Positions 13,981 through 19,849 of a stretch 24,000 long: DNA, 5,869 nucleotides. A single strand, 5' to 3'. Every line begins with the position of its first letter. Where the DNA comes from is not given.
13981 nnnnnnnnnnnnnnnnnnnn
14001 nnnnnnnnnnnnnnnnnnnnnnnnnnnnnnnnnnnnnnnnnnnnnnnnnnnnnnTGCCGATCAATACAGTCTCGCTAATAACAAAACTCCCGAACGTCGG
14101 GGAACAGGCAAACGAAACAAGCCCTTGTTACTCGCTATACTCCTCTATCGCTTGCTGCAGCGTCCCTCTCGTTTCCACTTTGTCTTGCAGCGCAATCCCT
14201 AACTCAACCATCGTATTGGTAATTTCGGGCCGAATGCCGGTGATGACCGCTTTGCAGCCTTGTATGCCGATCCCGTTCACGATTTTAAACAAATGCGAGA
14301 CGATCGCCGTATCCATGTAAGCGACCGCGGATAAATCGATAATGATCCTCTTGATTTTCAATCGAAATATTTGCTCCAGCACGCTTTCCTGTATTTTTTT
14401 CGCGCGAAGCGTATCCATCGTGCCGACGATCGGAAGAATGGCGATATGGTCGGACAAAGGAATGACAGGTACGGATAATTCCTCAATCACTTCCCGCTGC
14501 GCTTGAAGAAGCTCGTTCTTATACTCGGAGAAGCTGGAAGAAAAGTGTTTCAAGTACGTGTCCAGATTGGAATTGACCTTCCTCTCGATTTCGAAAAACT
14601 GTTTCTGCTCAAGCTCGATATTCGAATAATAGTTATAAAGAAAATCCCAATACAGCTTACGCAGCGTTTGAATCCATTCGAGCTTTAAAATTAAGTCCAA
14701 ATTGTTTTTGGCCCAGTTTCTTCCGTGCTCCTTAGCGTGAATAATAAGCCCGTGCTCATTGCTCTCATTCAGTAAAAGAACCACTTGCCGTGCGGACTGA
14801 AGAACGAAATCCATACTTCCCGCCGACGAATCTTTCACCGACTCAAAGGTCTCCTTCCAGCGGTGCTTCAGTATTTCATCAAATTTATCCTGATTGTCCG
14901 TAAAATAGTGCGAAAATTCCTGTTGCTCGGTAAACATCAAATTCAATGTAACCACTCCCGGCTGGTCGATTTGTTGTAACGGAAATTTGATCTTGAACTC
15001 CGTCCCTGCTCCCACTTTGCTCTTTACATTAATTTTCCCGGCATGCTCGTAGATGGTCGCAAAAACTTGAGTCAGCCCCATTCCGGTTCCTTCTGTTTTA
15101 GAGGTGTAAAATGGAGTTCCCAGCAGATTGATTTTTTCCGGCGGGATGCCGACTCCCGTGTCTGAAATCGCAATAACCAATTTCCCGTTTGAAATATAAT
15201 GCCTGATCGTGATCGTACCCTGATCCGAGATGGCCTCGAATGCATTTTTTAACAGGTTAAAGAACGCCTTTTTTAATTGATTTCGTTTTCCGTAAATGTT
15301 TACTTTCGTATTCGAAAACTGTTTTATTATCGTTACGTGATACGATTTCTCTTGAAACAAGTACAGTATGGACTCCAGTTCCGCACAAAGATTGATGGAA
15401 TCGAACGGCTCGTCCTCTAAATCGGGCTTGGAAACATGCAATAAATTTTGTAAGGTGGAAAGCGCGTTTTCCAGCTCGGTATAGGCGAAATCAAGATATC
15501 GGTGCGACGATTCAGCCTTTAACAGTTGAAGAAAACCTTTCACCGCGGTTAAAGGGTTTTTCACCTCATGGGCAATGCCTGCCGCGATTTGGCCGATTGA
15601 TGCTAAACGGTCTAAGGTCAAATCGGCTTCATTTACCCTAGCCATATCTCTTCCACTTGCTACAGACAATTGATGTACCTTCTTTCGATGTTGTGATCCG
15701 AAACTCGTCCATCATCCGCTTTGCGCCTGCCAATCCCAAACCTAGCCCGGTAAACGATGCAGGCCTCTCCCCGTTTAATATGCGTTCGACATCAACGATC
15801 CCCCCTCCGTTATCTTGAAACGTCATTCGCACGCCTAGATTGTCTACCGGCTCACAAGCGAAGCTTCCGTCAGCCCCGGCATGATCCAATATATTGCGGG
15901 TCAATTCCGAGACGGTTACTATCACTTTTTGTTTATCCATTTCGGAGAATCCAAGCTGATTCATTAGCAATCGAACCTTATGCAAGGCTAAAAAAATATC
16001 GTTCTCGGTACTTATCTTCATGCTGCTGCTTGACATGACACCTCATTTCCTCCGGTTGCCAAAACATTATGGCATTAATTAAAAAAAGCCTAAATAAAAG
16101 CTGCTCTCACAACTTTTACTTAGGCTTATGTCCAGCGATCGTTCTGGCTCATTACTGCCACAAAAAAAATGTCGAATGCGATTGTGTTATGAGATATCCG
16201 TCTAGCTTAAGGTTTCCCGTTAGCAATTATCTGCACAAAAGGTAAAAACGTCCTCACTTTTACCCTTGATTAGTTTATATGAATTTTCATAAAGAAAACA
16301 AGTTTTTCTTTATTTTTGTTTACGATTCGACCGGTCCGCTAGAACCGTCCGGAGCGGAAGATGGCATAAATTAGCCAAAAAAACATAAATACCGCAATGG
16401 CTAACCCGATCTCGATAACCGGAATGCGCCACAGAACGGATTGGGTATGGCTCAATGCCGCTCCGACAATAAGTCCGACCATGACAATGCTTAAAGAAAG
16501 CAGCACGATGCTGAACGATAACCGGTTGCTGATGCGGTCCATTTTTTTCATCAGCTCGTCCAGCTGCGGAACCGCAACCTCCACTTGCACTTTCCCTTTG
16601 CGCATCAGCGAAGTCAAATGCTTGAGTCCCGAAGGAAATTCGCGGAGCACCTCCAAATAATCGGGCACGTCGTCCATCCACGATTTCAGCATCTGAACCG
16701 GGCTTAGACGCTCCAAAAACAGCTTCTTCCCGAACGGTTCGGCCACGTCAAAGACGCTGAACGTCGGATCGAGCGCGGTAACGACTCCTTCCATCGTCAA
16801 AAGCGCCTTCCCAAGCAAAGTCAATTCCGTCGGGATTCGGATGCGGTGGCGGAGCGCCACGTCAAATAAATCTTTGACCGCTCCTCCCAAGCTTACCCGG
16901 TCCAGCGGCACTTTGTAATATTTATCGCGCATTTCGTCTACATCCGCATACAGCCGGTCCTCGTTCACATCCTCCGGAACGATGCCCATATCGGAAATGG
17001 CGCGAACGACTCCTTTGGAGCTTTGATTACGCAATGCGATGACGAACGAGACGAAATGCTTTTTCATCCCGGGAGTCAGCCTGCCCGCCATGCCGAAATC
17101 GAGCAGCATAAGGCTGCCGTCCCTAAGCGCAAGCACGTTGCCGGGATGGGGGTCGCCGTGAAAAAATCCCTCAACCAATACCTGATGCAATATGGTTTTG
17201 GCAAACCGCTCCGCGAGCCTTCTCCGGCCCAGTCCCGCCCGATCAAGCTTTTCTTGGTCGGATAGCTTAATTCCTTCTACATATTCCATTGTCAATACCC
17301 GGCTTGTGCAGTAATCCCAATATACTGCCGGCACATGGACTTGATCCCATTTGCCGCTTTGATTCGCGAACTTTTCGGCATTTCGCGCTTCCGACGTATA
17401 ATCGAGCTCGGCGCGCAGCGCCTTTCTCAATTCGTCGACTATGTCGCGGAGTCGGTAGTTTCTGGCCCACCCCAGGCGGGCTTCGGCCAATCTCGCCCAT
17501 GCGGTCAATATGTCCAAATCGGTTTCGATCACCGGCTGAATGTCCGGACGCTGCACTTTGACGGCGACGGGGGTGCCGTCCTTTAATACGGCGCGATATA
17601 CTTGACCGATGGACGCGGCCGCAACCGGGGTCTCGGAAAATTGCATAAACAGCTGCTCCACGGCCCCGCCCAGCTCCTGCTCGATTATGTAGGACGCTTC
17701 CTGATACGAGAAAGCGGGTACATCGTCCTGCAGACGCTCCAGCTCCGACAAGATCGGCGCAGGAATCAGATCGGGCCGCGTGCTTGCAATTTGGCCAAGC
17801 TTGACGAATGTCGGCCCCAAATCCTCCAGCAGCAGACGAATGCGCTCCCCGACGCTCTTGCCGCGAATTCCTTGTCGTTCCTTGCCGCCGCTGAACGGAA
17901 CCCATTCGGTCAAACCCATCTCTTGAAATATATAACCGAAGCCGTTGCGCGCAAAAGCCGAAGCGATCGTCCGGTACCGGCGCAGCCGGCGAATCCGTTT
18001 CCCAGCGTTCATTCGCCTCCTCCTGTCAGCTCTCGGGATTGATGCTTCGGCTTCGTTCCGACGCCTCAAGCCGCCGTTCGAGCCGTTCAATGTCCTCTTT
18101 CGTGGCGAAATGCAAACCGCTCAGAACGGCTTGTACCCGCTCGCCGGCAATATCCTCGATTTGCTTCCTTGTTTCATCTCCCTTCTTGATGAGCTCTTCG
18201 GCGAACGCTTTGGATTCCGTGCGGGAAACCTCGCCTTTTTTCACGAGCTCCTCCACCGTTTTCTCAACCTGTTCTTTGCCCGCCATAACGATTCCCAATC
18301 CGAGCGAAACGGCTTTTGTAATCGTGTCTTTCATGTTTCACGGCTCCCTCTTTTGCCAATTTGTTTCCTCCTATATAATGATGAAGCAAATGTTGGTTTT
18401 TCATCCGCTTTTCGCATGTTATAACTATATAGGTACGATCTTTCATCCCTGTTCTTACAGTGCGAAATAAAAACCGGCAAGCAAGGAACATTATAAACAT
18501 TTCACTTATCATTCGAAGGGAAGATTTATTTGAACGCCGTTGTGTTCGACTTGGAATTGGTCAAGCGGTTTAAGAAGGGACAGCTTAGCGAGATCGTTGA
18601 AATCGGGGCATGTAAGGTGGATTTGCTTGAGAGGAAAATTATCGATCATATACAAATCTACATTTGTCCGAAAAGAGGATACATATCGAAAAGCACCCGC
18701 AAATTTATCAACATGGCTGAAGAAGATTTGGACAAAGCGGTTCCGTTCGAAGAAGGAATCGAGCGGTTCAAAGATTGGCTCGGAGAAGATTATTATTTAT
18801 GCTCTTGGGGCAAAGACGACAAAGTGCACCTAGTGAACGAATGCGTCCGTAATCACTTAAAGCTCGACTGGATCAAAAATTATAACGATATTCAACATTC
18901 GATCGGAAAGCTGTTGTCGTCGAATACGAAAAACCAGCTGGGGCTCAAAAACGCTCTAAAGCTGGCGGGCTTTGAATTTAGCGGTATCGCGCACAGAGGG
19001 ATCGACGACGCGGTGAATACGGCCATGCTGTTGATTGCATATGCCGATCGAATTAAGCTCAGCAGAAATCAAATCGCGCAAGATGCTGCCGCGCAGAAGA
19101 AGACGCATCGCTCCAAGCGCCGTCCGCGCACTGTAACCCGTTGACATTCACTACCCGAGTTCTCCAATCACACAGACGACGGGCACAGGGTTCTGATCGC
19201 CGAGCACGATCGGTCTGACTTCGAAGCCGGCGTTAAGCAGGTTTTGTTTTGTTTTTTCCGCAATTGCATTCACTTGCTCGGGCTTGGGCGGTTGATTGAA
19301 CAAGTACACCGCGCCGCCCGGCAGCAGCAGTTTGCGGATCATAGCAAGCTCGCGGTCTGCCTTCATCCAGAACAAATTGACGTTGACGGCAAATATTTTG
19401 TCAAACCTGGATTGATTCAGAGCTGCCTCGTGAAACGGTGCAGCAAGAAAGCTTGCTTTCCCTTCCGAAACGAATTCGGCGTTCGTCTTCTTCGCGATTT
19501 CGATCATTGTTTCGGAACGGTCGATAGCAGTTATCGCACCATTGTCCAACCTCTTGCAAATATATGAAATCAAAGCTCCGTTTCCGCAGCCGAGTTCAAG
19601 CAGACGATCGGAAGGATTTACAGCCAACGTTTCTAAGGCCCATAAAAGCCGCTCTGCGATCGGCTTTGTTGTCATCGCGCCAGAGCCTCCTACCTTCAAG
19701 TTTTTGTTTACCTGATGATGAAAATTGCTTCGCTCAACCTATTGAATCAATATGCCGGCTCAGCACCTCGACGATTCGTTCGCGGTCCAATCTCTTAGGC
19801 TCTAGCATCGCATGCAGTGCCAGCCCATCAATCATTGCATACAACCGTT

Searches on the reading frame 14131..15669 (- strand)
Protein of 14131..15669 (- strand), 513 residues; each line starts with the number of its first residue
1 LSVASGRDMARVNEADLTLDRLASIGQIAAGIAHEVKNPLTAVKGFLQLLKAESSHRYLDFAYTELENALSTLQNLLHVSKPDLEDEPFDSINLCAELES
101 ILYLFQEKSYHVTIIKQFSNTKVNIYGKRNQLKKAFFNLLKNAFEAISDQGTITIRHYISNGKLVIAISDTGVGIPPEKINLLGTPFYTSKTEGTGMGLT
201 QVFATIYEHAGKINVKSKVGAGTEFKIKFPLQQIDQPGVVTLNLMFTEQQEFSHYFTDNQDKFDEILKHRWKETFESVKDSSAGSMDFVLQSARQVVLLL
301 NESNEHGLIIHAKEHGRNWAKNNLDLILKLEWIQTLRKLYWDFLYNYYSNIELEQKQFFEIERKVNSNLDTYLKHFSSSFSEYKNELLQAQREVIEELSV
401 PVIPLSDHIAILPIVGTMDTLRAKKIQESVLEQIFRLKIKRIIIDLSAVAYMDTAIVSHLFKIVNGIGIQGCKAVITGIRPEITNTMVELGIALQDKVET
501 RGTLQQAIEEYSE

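Call 85: search_protein_families(library=pfam, proteins=[window:14131-15669:-], max_evalue=0.0001)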
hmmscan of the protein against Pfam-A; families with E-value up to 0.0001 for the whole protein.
window:14131-15669:- (513 aa): 3 families
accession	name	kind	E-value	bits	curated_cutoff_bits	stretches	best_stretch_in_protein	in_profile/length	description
PF02518.31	HATPase_c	-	6.9e-23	81.6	26.4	1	128-232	2-110/111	Histidine kinase-, DNA gyrase B-, and HSP90-like ATPase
PF01740.26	STAS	-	1.4e-16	60.6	22.6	1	403-506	4-105/106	STAS domain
PF00512.31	HisKA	-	4.7e-12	46.2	26.9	1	26-83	3-64/66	His Kinase A (phospho-acceptor) domain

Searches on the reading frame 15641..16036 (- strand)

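Call 85: search_protein_families(library=pfam, proteins=[window:15641-16036:-], max_evalue=0.0001)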
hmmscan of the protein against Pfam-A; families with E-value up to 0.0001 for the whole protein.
window:15641-16036:- (132 aa): 2 families
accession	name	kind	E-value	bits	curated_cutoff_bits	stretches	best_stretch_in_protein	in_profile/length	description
PF13581.12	HATPase_c_2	-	6.8e-09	36.2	27.4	1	18-125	12-125/127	Histidine kinase-like ATPase domain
PF02518.31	HATPase_c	-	7e-07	30.1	26.4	1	34-125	2-105/111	Histidine kinase-, DNA gyrase B-, and HSP90-like ATPase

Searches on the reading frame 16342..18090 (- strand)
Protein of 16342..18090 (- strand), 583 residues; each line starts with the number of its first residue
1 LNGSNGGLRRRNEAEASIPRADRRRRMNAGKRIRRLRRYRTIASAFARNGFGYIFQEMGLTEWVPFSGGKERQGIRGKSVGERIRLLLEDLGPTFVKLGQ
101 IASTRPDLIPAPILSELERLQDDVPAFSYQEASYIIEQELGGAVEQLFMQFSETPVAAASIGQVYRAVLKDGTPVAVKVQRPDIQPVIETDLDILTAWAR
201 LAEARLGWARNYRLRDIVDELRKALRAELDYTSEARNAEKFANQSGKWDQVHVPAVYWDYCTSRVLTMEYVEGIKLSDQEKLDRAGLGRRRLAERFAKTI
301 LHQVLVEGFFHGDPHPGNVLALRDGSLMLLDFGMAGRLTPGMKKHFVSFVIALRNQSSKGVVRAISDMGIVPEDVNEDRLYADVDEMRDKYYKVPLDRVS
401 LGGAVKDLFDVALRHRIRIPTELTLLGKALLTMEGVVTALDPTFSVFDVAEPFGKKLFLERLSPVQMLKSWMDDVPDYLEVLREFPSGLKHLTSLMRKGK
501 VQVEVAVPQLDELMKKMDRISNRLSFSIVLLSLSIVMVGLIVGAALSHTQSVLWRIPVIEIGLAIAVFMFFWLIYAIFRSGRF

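Call 85: search_protein_families(library=pfam, proteins=[window:16342-18090:-], max_evalue=0.0001)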
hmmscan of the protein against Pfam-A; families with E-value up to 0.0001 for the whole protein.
window:16342-18090:- (583 aa): 3 families
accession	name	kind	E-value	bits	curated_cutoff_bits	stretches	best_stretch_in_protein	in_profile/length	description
PF03109.22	ABC1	-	1.9e-81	273.3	22.9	1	119-363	1-242/244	ABC1 atypical kinase-like domain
PF01636.29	APH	-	1e-07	32.4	23.2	0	295-336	152-198/239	Phosphotransferase enzyme family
PF00069.31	Pkinase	-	1.7e-05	24.8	31.7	1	262-344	71-155/263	Protein kinase domain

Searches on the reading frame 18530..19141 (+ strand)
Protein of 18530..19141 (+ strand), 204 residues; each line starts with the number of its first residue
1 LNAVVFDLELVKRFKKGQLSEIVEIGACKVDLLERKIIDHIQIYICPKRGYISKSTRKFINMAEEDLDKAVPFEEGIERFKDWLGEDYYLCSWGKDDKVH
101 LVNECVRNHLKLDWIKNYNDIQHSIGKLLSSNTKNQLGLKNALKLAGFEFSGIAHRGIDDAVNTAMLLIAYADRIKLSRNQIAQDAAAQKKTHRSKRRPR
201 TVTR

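Call 85: search_protein_families(library=pfam, proteins=[window:18530-19141:+], max_evalue=0.0001)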
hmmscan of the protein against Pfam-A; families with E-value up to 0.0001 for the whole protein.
window:18530-19141:+ (204 aa): 1 family
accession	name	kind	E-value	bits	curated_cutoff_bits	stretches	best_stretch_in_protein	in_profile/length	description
PF00929.31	RNase_T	-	8.4e-14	52.9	24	1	4-167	1-163/164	Exonuclease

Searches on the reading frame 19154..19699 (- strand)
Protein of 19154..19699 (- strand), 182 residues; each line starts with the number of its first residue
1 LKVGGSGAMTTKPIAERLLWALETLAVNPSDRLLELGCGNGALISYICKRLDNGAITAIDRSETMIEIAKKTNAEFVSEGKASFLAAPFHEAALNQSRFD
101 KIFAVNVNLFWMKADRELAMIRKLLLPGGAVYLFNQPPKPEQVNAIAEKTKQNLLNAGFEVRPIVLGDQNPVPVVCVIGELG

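Call 85: search_protein_families(library=pfam, proteins=[window:19154-19699:-], max_evalue=0.0001)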
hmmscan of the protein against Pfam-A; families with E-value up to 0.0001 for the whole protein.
window:19154-19699:- (182 aa): 6 families
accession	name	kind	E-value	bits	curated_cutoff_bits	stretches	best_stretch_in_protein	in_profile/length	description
PF13649.12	Methyltransf_25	-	1.3e-14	55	27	1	34-129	2-97/97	Methyltransferase domain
PF08241.18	Methyltransf_11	-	1.3e-12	48.6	21.2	1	34-132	1-94/95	Methyltransferase domain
PF08242.18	Methyltransf_12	-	1.9e-12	48.2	30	1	34-130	1-97/98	Methyltransferase domain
PF13847.12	Methyltransf_31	-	1.1e-11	45.1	27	1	30-132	4-108/145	Methyltransferase domain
PF05175.20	MTS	-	3.1e-06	27.4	23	1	22-92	24-93/170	Methyltransferase small domain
PF13489.12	Methyltransf_23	-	6.2e-06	26.5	27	1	27-133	20-116/164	Methyltransferase domain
